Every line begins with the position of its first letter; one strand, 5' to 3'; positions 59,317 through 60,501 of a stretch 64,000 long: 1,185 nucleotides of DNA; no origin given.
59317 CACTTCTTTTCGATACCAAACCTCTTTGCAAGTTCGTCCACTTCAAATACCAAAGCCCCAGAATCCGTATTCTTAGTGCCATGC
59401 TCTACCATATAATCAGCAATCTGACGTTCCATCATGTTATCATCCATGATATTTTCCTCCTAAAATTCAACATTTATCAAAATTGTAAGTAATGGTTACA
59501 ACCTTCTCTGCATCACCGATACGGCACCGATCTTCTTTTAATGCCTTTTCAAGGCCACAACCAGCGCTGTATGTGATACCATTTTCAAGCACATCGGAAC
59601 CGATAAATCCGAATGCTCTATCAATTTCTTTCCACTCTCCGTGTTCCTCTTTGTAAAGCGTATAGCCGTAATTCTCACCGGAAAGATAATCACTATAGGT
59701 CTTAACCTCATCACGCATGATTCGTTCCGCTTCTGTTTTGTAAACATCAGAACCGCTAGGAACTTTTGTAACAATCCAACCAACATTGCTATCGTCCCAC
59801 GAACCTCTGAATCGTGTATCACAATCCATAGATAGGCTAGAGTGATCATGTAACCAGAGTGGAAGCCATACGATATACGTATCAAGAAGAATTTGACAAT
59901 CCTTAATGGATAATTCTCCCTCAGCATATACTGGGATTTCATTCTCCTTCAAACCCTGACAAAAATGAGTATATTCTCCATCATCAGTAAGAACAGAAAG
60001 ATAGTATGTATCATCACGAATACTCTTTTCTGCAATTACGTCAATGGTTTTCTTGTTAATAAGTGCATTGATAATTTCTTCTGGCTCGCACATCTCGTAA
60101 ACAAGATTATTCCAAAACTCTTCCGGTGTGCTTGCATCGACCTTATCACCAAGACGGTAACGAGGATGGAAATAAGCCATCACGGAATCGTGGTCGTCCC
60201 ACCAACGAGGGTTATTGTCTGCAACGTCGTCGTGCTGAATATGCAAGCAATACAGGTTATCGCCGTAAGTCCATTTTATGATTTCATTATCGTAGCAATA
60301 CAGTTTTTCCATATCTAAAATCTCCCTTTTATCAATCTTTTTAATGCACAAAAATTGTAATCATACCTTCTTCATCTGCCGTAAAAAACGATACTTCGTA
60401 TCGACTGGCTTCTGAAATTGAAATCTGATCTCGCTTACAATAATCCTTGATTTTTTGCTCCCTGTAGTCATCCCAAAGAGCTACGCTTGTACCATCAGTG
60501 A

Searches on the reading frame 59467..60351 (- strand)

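Call 12: search_protein_families(library=phrogs, proteins=[window:59467-60351:-], max_evalue=0.001)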
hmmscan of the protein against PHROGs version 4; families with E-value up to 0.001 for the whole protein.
window:59467-60351:- (294 aa): 1 family
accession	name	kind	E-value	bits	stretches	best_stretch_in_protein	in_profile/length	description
phrog_6186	-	unknown function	6.9e-11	43.5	1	156-253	86-188/220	-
